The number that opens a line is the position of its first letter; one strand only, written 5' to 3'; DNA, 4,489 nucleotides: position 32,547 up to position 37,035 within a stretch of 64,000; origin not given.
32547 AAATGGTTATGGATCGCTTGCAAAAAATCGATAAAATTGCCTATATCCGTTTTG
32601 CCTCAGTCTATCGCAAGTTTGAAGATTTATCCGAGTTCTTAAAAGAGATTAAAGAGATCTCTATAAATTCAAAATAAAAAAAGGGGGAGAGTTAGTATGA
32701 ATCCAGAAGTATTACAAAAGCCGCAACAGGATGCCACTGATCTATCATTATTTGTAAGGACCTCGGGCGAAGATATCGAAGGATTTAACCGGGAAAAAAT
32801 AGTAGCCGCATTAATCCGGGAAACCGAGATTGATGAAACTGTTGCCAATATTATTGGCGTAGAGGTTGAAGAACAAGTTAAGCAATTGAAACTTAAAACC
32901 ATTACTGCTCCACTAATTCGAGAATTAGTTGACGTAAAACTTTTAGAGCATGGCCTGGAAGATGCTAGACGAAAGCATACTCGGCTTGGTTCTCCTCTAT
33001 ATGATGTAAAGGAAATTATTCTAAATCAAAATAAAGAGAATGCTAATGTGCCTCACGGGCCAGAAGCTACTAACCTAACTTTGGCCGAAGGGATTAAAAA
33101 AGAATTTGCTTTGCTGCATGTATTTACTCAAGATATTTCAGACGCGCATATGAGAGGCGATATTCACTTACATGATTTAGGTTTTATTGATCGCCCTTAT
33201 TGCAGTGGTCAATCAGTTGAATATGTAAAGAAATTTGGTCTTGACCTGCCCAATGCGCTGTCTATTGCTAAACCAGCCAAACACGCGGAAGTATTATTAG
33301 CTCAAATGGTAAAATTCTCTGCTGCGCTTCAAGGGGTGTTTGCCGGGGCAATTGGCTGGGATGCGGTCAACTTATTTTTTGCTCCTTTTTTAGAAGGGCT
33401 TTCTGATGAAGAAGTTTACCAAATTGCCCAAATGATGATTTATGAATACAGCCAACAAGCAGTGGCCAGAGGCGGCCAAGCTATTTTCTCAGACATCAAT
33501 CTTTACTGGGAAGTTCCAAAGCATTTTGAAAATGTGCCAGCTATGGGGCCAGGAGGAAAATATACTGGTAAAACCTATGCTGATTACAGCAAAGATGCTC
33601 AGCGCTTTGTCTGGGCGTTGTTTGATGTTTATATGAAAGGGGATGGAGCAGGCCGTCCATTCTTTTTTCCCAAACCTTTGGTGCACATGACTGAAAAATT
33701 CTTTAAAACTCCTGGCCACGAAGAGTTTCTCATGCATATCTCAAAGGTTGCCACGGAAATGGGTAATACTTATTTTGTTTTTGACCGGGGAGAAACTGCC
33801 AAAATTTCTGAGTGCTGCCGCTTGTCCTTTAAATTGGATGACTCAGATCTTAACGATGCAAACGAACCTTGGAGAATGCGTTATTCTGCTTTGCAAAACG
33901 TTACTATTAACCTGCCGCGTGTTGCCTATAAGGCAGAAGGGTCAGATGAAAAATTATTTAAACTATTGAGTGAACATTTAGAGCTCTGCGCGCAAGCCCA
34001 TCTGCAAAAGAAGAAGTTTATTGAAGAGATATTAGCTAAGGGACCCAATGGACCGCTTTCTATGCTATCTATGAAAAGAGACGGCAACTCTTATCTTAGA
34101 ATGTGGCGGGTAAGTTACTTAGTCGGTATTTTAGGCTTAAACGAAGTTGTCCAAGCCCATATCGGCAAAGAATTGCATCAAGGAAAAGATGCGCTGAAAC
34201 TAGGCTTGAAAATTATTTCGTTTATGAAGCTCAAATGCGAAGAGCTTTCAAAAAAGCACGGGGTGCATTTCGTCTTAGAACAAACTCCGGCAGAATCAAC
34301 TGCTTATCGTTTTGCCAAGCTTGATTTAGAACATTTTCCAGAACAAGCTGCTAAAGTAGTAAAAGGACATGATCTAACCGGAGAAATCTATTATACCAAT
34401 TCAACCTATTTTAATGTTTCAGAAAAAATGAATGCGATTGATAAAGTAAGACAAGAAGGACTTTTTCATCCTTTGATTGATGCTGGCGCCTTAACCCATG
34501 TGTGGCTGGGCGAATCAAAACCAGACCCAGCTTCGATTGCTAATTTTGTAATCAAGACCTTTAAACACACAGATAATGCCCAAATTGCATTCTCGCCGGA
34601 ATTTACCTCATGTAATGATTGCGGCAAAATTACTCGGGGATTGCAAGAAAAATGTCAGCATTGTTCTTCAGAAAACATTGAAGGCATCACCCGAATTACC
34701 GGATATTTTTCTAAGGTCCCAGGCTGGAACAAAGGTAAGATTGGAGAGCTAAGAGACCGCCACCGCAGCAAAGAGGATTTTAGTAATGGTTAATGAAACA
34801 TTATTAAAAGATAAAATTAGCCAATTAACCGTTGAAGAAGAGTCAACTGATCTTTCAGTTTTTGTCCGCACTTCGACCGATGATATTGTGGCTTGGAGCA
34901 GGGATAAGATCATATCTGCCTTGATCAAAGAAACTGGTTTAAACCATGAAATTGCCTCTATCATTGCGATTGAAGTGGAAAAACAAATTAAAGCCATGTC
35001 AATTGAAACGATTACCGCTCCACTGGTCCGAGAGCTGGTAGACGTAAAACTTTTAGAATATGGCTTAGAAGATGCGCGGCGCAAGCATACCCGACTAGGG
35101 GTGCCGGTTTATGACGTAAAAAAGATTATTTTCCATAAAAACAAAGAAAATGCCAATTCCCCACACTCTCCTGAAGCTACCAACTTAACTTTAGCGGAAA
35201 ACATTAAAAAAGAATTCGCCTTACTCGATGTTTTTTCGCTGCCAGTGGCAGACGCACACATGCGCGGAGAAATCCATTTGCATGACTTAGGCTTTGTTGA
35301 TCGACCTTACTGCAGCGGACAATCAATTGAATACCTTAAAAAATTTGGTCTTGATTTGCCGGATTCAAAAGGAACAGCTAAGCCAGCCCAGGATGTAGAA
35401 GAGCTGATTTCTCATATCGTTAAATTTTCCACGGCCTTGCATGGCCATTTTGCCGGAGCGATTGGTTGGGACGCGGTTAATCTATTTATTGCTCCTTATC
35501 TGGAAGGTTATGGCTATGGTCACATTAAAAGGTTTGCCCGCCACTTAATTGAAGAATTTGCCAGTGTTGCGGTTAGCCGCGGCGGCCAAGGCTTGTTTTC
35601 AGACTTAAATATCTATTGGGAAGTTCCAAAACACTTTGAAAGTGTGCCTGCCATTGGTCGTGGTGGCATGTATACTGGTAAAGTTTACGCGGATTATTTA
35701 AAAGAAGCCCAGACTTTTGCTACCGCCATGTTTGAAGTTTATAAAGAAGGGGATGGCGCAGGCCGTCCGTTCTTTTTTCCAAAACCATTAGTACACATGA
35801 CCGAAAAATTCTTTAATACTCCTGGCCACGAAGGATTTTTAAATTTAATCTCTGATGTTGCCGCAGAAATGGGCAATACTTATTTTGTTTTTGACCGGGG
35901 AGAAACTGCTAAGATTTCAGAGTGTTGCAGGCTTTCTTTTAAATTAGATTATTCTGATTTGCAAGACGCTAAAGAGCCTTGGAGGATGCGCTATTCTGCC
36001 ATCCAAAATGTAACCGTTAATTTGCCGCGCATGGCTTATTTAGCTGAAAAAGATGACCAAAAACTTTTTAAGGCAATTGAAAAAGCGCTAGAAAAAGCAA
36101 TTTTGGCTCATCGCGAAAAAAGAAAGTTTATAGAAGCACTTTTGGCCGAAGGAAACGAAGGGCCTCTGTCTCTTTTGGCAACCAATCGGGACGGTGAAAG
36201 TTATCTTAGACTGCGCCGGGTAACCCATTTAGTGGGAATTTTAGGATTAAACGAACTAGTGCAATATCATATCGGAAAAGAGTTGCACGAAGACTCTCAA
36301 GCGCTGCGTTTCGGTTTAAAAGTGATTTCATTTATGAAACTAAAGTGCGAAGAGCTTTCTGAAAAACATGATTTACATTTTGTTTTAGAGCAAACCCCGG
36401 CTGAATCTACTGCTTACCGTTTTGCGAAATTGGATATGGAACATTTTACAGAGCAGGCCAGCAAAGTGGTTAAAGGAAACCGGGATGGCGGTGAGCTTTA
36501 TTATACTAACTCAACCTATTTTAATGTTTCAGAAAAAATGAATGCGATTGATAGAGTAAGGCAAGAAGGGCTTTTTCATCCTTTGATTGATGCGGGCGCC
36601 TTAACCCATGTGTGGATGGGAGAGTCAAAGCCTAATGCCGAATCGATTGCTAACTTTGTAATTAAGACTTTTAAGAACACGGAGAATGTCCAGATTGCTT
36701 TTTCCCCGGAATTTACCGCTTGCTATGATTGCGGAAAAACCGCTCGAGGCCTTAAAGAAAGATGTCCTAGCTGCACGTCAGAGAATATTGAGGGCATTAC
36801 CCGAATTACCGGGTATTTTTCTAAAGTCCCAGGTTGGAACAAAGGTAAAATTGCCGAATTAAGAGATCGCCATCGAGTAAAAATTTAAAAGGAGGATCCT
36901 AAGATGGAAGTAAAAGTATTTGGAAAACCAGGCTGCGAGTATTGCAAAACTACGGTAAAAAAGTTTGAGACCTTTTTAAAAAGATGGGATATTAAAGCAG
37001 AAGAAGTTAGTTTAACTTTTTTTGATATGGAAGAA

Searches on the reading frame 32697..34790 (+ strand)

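Call 32: search_protein_families(library=ncbifam, proteins=[window:32697-34790:+], max_evalue=0.00001)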
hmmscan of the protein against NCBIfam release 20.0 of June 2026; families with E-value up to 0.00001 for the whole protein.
window:32697-34790:+ (698 aa): 8 families
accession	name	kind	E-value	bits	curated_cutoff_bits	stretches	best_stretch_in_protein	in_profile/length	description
TIGR02487.1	NrdD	equivalog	7.6e-130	434.2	326.35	1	113-690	1-580/581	anaerobic ribonucleoside-triphosphate reductase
NF006126.0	PRK08270.1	equivalog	1.5e-91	307.7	548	1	112-690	116-680/684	ribonucleoside triphosphate reductase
NF006358.0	PRK08579.1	equivalog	7.4e-78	262.2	585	2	399-690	335-621/624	anaerobic ribonucleoside triphosphate reductase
NF005497.0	PRK07111.1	equivalog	2.4e-55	188.2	764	2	398-691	451-743/746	anaerobic ribonucleoside triphosphate reductase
NF006127.0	PRK08271.1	equivalog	6.2e-48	163.7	545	1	144-688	100-624/631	anaerobic ribonucleoside-triphosphate reductase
NF006732.0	PRK09263.1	equivalog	1.9e-42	145.6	657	2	398-690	406-704/712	anaerobic ribonucleoside-triphosphate reductase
TIGR02827.1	RNR_anaer_Bdell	equivalog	2.7e-36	125.3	568.3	1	143-688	68-594/596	anaerobic ribonucleoside-triphosphate reductase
NF011292.0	PRK14704.1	equivalog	4.4e-30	104.8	736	1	473-690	403-616/618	anaerobic ribonucleoside triphosphate reductase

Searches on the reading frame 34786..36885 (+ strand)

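Call 32: search_protein_families(library=ncbifam, proteins=[window:34786-36885:+], max_evalue=0.00001)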
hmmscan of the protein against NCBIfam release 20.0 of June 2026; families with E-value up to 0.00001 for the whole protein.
window:34786-36885:+ (700 aa): 8 families
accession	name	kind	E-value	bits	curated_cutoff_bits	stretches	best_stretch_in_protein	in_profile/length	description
TIGR02487.1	NrdD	equivalog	1.5e-123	413.4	326.35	1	120-697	1-580/581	anaerobic ribonucleoside-triphosphate reductase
NF006126.0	PRK08270.1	equivalog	2.1e-86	290.7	548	1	118-698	115-681/684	ribonucleoside triphosphate reductase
NF006358.0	PRK08579.1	equivalog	1.7e-68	231.4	585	2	405-697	334-621/624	anaerobic ribonucleoside triphosphate reductase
NF005497.0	PRK07111.1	equivalog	3.3e-49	167.9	764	2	406-696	452-741/746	anaerobic ribonucleoside triphosphate reductase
NF006127.0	PRK08271.1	equivalog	1e-40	139.9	545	1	156-695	105-624/631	anaerobic ribonucleoside-triphosphate reductase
NF006732.0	PRK09263.1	equivalog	3.8e-37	128.1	657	1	380-696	384-703/712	anaerobic ribonucleoside-triphosphate reductase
NF011292.0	PRK14704.1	equivalog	1.3e-32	113.2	736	1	476-696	399-615/618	anaerobic ribonucleoside triphosphate reductase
TIGR02827.1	RNR_anaer_Bdell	equivalog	6.8e-29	100.8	568.3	1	158-695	80-594/596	anaerobic ribonucleoside-triphosphate reductase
